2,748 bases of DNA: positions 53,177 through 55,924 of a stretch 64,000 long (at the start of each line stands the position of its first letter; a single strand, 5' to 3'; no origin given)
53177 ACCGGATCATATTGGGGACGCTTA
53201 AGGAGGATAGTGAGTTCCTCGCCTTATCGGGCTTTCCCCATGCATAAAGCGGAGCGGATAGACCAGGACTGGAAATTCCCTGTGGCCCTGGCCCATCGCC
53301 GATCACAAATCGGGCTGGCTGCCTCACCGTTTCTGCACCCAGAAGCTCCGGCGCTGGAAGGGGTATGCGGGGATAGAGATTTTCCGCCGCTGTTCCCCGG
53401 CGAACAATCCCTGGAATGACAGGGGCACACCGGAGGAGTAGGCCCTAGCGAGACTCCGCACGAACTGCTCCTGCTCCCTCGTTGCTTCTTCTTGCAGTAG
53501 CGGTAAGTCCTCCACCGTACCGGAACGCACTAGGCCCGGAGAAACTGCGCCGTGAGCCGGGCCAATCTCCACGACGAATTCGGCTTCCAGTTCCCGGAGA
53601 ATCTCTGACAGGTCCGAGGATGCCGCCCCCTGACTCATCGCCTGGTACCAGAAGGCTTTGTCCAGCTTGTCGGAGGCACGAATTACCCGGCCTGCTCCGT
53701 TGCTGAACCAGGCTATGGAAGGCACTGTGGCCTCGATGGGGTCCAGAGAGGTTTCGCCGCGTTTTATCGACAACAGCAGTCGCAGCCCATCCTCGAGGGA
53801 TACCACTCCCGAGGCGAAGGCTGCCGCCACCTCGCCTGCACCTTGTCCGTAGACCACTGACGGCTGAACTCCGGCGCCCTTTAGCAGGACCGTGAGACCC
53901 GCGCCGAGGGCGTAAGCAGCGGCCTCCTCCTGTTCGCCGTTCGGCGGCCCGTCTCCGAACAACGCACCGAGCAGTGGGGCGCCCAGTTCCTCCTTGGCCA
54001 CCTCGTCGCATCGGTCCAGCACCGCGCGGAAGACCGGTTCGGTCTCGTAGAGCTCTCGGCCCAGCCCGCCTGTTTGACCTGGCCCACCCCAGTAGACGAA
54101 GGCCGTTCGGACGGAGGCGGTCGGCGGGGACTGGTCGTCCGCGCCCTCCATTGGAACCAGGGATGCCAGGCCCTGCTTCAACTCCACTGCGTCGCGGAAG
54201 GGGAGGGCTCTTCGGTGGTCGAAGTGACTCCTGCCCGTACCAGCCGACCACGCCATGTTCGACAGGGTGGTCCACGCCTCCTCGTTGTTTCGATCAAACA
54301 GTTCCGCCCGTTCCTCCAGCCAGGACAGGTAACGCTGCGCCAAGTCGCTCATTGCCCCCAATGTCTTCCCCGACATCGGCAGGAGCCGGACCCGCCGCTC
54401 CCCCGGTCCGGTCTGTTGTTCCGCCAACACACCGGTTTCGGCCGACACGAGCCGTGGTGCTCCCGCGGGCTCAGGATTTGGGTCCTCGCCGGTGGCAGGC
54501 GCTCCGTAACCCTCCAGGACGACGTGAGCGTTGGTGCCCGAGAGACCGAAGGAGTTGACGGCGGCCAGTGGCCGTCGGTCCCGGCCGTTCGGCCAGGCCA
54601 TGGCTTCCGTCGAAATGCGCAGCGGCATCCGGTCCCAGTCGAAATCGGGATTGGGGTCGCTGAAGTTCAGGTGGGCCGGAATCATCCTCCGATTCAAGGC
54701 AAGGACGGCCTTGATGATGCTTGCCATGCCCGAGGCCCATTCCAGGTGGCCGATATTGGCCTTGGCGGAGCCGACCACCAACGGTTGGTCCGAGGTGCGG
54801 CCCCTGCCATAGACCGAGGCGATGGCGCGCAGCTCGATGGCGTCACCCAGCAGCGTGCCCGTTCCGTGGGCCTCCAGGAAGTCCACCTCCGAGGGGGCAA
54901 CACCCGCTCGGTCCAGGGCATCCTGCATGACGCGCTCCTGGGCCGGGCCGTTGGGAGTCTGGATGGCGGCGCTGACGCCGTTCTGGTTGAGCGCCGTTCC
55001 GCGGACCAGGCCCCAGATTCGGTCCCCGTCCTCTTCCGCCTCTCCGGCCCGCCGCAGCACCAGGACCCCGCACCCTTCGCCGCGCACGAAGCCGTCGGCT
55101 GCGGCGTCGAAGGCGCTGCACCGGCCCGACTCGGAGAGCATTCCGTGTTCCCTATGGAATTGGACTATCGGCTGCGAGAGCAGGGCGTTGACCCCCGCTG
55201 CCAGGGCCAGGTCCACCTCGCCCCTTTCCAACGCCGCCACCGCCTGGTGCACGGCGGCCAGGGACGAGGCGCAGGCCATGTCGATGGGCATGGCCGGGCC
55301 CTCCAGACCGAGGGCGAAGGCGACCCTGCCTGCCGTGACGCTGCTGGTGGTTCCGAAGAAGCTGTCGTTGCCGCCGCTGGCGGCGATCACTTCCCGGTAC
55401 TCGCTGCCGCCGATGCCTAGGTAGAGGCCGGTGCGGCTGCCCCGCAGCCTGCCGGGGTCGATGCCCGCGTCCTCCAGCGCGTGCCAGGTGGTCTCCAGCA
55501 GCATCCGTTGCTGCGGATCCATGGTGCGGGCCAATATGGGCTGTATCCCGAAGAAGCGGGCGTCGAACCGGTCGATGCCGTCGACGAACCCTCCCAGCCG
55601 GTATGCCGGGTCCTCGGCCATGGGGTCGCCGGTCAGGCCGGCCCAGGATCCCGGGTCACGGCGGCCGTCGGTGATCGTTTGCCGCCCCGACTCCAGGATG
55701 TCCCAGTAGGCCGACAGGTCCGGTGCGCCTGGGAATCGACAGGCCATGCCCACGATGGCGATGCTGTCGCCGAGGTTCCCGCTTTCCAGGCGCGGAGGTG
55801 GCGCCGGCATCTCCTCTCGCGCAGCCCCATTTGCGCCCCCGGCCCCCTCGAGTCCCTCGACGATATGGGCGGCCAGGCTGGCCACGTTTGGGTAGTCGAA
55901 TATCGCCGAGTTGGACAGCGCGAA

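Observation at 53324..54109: The megasynthase ends in an active KS followed by a dead, shortened AT remnant with no ACP or TE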

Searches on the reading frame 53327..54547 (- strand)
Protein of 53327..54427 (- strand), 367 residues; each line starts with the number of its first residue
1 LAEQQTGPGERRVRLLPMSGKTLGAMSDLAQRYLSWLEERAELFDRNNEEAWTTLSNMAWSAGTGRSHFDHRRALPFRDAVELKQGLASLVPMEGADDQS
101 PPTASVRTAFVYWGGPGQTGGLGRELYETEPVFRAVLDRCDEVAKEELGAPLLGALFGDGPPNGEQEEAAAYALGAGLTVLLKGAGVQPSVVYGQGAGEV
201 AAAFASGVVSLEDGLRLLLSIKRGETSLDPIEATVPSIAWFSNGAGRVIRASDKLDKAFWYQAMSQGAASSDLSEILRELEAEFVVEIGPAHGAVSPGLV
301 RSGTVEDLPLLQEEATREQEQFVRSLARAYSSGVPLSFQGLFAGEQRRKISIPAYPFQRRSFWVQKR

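Call 12: find_homologous_proteins(query=window:53327-54427:-, max_evalue=0.00001)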
Query window:53327-54427:- (367 aa): 224 proteins with E <= 0.00001 among 8000 candidates; the best 120 are listed.
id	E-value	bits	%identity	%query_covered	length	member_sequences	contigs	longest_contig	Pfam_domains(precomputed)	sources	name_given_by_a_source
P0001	9.4e-96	339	63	70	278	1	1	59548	PF22336.3,PF22621.3,PF00698.27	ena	-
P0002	3.8e-78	281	46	97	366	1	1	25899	PF22336.3,PF22621.3,PF00698.27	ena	-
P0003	1.1e-77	280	44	97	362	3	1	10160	PF22336.3,PF22621.3,PF00698.27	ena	-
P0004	7.6e-74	267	44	97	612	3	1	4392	PF22336.3,PF00109.33,PF22621.3,PF02801.29,PF16197.12,PF00698.27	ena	-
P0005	9.2e-74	267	43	97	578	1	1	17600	PF22336.3,PF22621.3,PF02801.29,PF16197.12,PF00698.27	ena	-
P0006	6.3e-73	264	43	99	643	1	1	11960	PF22336.3,PF00109.33,PF22621.3,PF02801.29,PF16197.12,PF00698.27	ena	-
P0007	6.9e-73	264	44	97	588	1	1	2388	PF22336.3,PF22621.3,PF02801.29,PF16197.12,PF00698.27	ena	-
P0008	1.3e-72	263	45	98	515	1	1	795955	PF22336.3,PF22621.3,PF02801.29,PF16197.12,PF00698.27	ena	-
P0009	1.4e-72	263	42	97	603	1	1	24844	PF22336.3,PF22621.3,PF02801.29,PF16197.12,PF00698.27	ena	-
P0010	3.4e-72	262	41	97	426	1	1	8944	PF22336.3,PF22621.3,PF00698.27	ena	-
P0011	7.4e-72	261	43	97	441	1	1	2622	PF22336.3,PF22621.3,PF16197.12,PF00698.27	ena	-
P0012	1.8e-71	259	42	98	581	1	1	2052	PF22336.3,PF22621.3,PF02801.29,PF16197.12,PF00698.27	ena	-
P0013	3.2e-71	258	42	97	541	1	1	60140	PF22336.3,PF22621.3,PF02801.29,PF16197.12,PF00698.27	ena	-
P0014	7.1e-71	257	42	97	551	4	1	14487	PF22336.3,PF22621.3,PF02801.29,PF16197.12,PF00698.27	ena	-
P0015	2.0e-70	256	43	98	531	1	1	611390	PF22336.3,PF22621.3,PF02801.29,PF16197.12,PF00698.27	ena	-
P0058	5.8e-61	225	41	98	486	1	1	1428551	PF22336.3,PF22621.3,PF16197.12,PF00698.27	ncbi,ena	-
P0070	4.9e-59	218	41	97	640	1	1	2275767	PF22336.3,PF00109.33,PF22621.3,PF02801.29,PF16197.12,PF00698.27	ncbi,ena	-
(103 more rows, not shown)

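Call 16: find_encoding_contigs(protein=P0070, flank=10000, max_places=2)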
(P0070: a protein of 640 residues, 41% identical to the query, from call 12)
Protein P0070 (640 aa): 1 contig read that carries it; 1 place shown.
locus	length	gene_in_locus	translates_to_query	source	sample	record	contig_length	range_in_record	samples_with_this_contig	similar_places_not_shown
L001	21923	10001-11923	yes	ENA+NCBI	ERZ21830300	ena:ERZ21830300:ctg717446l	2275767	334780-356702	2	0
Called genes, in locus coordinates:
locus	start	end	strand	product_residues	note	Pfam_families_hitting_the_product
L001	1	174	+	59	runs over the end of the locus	-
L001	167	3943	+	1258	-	PF10145:PhageMin_Tail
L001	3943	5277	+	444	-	PF14870:PSII_BNR (faint), PF13088:BNR_2 (faint), PF15902:Sortilin-Vps10 (weak)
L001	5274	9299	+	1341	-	PF14870:PSII_BNR (faint), PF25852:DUF6242_C (faint), PF15902:Sortilin-Vps10 (faint)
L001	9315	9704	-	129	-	-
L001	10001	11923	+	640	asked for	PF00109:ketoacyl-synt, PF02801:Ketoacyl-synt_C, PF16197:KAsynt_C_assoc, PF22621:CurL-like_PKS_C, PF22336:RhiE-like_linker, PF00698:Acyl_transf_1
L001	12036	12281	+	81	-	PF00550:PP-binding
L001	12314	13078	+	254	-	PF22624:AASDHPPT_N (weak), PF01648:ACPS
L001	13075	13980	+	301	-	PF12697:Abhydrolase_6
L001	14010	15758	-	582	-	PF00860:Xan_ur_permease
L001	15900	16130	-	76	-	PF02604:PhdYeFM_antitox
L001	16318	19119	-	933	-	PF16656:Pur_ac_phosph_N (faint), PF23376:Fn3_VIN3 (faint), PF25059:FN3_DSCAM-DSCAML_C (faint), PF00041:fn3 (weak), PF07691:PA14 (faint), PF00041:fn3 (weak)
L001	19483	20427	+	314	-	PF01617:Surface_Ag_2 (faint), PF13505:OMP_b-brl (weak)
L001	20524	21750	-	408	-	PF00346:Complex1_49kDa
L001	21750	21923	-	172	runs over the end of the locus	PF00329:Complex1_30kDa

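Call 17: find_encoding_contigs(protein=P0058, flank=10000, max_places=2)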
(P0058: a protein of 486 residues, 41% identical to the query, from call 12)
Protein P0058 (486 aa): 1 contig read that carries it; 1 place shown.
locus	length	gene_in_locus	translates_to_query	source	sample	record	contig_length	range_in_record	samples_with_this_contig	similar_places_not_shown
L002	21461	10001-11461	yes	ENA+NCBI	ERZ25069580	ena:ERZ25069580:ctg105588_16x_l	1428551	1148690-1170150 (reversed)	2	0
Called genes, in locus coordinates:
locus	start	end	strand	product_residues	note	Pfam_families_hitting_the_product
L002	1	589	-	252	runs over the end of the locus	PF22624:AASDHPPT_N (weak), PF01648:ACPS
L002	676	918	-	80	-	PF00550:PP-binding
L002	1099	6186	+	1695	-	PF00109:ketoacyl-synt, PF02801:Ketoacyl-synt_C, PF16197:KAsynt_C_assoc, PF22621:CurL-like_PKS_C, PF00698:Acyl_transf_1, PF21089:PKS_DH_N, PF14765:PS-DH, PF13489:Methyltransf_23, +5 more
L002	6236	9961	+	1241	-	PF08240:ADH_N, PF00107:ADH_zinc_N, PF13602:ADH_zinc_N_2, PF00106:adh_short, PF08659:KR, PF13561:adh_short_C2, PF00550:PP-binding, PF00109:ketoacyl-synt, +2 more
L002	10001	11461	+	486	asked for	PF16197:KAsynt_C_assoc, PF22336:RhiE-like_linker, PF22621:CurL-like_PKS_C, PF00698:Acyl_transf_1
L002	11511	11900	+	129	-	-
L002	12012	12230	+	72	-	PF00578:AhpC-TSA (weak), PF08534:Redoxin (weak)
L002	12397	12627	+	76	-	-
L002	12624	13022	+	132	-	PF01850:PIN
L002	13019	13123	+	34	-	-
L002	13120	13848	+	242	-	PF01863:YgjP-like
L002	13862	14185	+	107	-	-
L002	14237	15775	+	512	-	PF00732:GMC_oxred_N, PF05199:GMC_oxred_C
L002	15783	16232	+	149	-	PF00578:AhpC-TSA, PF08534:Redoxin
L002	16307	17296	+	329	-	PF00491:Arginase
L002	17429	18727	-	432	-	-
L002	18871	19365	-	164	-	PF28474:DUF8412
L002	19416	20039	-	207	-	PF00106:adh_short, PF13561:adh_short_C2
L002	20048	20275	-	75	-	PF00106:adh_short, PF08659:KR (weak)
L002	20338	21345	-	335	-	PF00248:Aldo_ket_red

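Call 18: find_encoding_contigs(protein=P0008, flank=10000, max_places=2)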
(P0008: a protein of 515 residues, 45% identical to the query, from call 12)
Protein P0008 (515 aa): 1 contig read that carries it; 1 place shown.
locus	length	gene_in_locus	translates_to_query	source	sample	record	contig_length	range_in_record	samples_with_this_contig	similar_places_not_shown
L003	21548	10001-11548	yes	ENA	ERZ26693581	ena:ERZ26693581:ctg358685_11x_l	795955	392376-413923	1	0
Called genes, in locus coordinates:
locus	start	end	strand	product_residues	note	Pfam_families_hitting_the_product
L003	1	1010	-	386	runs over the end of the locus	PF00072:Response_reg, PF07228:SpoIIE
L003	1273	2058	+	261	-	-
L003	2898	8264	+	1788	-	PF00698:Acyl_transf_1, PF21089:PKS_DH_N, PF14765:PS-DH, PF08241:Methyltransf_11, PF08242:Methyltransf_12, PF13649:Methyltransf_25, PF00107:ADH_zinc_N, PF13602:ADH_zinc_N_2, +2 more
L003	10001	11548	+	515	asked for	PF02801:Ketoacyl-synt_C, PF16197:KAsynt_C_assoc, PF22336:RhiE-like_linker (weak), PF22621:CurL-like_PKS_C, PF00698:Acyl_transf_1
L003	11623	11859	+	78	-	PF00550:PP-binding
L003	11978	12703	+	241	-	PF22624:AASDHPPT_N, PF01648:ACPS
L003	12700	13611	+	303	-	PF12697:Abhydrolase_6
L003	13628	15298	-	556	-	PF00860:Xan_ur_permease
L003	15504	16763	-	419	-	PF13458:Peripla_BP_6, PF01094:ANF_receptor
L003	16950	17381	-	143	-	-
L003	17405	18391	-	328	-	PF08379:Bact_transglu_N, PF01841:Transglut_core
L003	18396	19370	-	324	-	PF04168:Alpha-E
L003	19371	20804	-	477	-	PF04174:CP_ATPgrasp_1, PF14403:CP_ATPgrasp_2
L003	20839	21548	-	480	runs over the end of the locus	PF00909:Ammonium_transp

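Call 19: find_encoding_contigs(protein=P0001, flank=10000, max_places=2)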
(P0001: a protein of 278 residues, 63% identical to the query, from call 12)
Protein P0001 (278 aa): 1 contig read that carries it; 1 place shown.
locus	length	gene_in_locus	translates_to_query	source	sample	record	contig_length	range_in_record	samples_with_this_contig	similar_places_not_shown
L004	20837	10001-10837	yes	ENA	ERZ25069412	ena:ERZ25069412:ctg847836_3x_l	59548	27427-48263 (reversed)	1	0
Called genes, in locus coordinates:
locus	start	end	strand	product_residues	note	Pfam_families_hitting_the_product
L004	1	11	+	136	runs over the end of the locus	PF08281:Sigma70_r4_2 (faint), PF00196:GerE (weak)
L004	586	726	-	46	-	-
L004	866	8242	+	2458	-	PF00109:ketoacyl-synt, PF02801:Ketoacyl-synt_C, PF22621:CurL-like_PKS_C, PF00698:Acyl_transf_1, PF21089:PKS_DH_N, PF14765:PS-DH, PF08241:Methyltransf_11, PF08242:Methyltransf_12, +11 more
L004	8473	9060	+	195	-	PF00109:ketoacyl-synt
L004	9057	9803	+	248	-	PF00109:ketoacyl-synt, PF00108:Thiolase_N (weak), PF02801:Ketoacyl-synt_C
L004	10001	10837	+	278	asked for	PF22621:CurL-like_PKS_C, PF22336:RhiE-like_linker, PF00698:Acyl_transf_1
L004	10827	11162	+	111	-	-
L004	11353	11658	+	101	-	PF00550:PP-binding (weak)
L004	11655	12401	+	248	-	PF22624:AASDHPPT_N, PF01648:ACPS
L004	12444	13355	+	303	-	PF12146:Hydrolase_4 (weak), PF12697:Abhydrolase_6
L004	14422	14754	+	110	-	-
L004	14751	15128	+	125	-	PF00196:GerE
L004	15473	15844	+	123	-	PF02261:Asp_decarbox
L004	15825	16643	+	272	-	PF02353:CMAS, PF13489:Methyltransf_23, PF01209:Ubie_methyltran, PF07021:MetW (faint), PF08241:Methyltransf_11, PF08242:Methyltransf_12, PF13649:Methyltransf_25, PF13847:Methyltransf_31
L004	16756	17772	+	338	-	-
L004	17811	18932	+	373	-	-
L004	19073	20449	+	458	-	PF03448:MgtE_N (weak), PF00571:CBS (faint), PF01769:MgtE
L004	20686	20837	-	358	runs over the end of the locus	PF07584:BatA, PF01882:DUF58 (faint), PF00092:VWA, PF13519:VWA_2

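Call 52: predict_structure(alignment_id=A2)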
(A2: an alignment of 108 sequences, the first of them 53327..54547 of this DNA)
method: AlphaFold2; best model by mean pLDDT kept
length: 407 residues; sequences in the alignment: 108
mean_pLDDT: 83.8   pTM: 0.85
mean pLDDT of the five models: 83.8, 82.0, 81.4, 81.2, 80.4
residues with pLDDT >= 90: 244; 70-90: 79; 50-70: 52; < 50: 32
segments of 3 or more residues with pLDDT < 50: 1-8, 333-339, 344-353, 398-401
pLDDT, mean of each block of 10 residues (from residue 1): 44 62 70 80 67 94 92 96 91 95 87 95 96 74 84 80 89 94 96 92 89 95 95 95 97 96 88 94 94 92 79 89 90 50 46 63 92 93 91 66 51
secondary structure, 60 per line:
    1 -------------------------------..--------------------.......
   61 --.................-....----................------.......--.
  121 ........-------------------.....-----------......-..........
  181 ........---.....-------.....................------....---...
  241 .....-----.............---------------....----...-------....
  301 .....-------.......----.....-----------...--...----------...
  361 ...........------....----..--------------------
elements in order: E54-60 H63-79 H81-84 H89-104 E111-117 H120-128 E148-152 H164-169 H171-188 H192-196 H204-224 E231-234 H238-245 H251-263 E279-282 E287-289 H297-305 H313-319 E324-328 E340-342 H358-371 H378-381

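Call 55: fold_search(model_id=the predicted structure, library=pdb)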
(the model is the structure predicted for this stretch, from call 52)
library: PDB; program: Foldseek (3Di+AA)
matches with E <= 10: 437; with E <= 0.001: 209
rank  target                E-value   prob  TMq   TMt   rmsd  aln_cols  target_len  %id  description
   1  4qbu                  2.2e-17  1.00  0.65  0.61   7.6       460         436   18  Structure of the Acyl Transferase domain of ZmaA (released 2014-11-05)
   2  4mz0_A                5.9e-16  1.00  0.68  0.32   5.3       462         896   22  Structure of a ketosynthase-acyltransferase di-domain from module CurL of the curacin A polyketide synthase (released 2014-01-29)
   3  9iyw                  2.0e-15  1.00  0.67  0.34   7.2       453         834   21  Crystal structure of chimeric KSQ-AT didomain (released 2025-08-06)
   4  7vt1_B                2.2e-15  1.00  0.65  0.61   7.8       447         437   20  Acyltransferase from the 9th Module of Salinomycin Polyketide Synthase (released 2022-06-08)
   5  3tzy_B                3.3e-15  1.00  0.65  0.57   5.8       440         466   18  Crystal structure of a fragment containing the acyltransferase domain of Pks13 from Mycobacterium tuberculosis in the  (released 2012-08-29)
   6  7s6d_B                3.5e-15  1.00  0.64  0.31   9.4       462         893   20  CryoEM structure of modular PKS holo-Lsd14 bound to antibody fragment 1B2, composite structure (released 2021-11-03)
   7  7vrs_A                4.6e-15  1.00  0.65  0.60   8.1       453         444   20  The complex of Acyltransferase and Acyl Carrier Protein Domains from module 9 of Salinomycin Polyketide Synthase (released 2022-06-08)
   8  3tzz_B                5.8e-15  1.00  0.66  0.58   6.6       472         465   18  Crystal structure of a fragment containing the acyltransferase domain of Pks13 from Mycobacterium tuberculosis in the  (released 2012-08-29)
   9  7s6c_A                5.8e-15  1.00  0.64  0.31  10.7       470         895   20  CryoEM structure of modular PKS holo-Lsd14 stalled at the condensation step and bound to antibody fragment 1B2, compos (released 2021-11-03)
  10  3tzz_A                6.1e-15  1.00  0.65  0.58   6.8       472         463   18  Crystal structure of a fragment containing the acyltransferase domain of Pks13 from Mycobacterium tuberculosis in the  (released 2012-08-29)
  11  2hg4_F                7.2e-15  1.00  0.63  0.31   9.6       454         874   20  Structure of the ketosynthase-acyltransferase didomain of module 5 from DEBS. (released 2006-07-11)
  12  9c1c_B                7.6e-15  1.00  0.69  0.60   5.7       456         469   18  Mycobacterium tuberculosis PKS13 acyltransferase serine converted to beta-lactam form by CEC215 via SuFEx reaction (released 2025-05-21)
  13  2qo3_B                1.1e-14  1.00  0.65  0.32  10.0       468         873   19  Crystal Structure of [KS3][AT3] didomain from module 3 of 6-deoxyerthronolide B synthase (released 2007-09-04)
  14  8cg5_A                1.1e-14  1.00  0.68  0.24   4.9       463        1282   16  The ACP crosslinked to the KS of the cercosporin fungal non-reducing polyketide synthase (NR-PKS) CTB1 (SAT-KS:ACP-MAT (released 2024-02-21)
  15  3tzx_A                1.5e-14  1.00  0.65  0.57   7.0       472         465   18  Crystal structure of a fragment containing the acyltransferase domain of Pks13 from Mycobacterium tuberculosis in tetr (released 2012-08-29)
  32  3tzy_A                3.9e-14  1.00  0.67  0.59   6.4       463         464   18  Crystal structure of a fragment containing the acyltransferase domain of Pks13 from Mycobacterium tuberculosis in the  (released 2012-08-29)
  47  4mz0_B                8.0e-14  1.00  0.59  0.30   9.1       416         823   22  Structure of a ketosynthase-acyltransferase di-domain from module CurL of the curacin A polyketide synthase (released 2014-01-29)
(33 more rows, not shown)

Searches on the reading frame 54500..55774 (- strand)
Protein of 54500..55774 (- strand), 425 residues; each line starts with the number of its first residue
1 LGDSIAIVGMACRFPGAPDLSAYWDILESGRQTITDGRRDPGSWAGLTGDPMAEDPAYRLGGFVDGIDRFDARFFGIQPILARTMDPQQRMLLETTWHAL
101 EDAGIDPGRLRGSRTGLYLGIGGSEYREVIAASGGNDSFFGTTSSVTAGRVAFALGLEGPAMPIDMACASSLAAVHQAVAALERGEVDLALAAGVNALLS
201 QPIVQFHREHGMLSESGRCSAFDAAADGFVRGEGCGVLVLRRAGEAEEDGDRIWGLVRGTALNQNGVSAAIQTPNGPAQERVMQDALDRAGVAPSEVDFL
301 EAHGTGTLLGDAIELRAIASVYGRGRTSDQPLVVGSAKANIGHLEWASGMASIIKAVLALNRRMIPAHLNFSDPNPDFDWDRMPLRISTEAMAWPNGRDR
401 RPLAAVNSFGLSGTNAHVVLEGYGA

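Call 60: search_solved_structures(query=window:54500-55774:-, max_evalue=1e-50)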
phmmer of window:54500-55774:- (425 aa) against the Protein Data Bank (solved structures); distinct sequences matched with E-value up to 1e-50: 76 (the best 60 are shown).
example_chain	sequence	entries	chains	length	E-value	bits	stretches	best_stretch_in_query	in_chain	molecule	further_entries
7zma_A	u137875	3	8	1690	2e-159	534.5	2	5-423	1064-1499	Putative polyketide synthase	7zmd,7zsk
4mz0_A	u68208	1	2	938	9.4e-118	397.2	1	4-421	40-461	CurL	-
2hg4_A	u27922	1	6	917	1.6e-109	370.1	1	2-421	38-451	6-Deoxyerythronolide B Synthase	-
7uwr_A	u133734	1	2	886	2.7e-108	366.1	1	4-421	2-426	Narbonolide/10-deoxymethynolide synthase PikA1, modules 1 and 2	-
7s6b_A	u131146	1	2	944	4.8e-105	355.4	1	4-421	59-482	Polyketide synthase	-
7s6c_A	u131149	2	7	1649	2e-104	353.3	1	3-421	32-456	6-deoxyerythronolide-B synthase EryA2, modules 3 and 4, Lsd14 Polyketide synthase fusion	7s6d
2qo3_A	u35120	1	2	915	4.4e-103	348.9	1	3-421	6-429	EryAII Erythromycin polyketide synthase modules 3 and 4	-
6c9u_A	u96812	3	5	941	4.8e-103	348.8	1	3-421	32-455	6-deoxyerythronolide-B synthase EryA2, modules 3 and 4 | EryAII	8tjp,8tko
9pc6_A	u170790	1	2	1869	1.3e-102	347.3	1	2-422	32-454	6-deoxyerythronolide-B synthase,RifR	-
8tpw_A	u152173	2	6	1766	1.8e-102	346.9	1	3-421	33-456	EryAII,EryAII,EryAII,EryAII,6-deoxyerythronolide-B synthase EryA3, modules 5 and 6 | EryAII,EryAII,EryAII,6-deoxyerythronolide-B synthase EryA3, modules 5 and 6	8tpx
9pat_A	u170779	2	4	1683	2.9e-102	346.2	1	2-422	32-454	6-deoxyerythronolide-B synthase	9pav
9pat_C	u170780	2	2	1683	2.9e-102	346.2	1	2-422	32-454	6-deoxyerythronolide-B synthase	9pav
7m7e_B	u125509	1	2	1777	2.1e-101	343.4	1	3-421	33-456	6-deoxyerythronolide-B synthase EryA2, modules 3 and 4,EryAI,6-deoxyerythronolide-B syntha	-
8g4u_A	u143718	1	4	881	4.5e-101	342.3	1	3-420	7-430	EryAIII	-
9jj9_B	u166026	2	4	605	6.9e-101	341.7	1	3-421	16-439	Polyketide synthase GfsA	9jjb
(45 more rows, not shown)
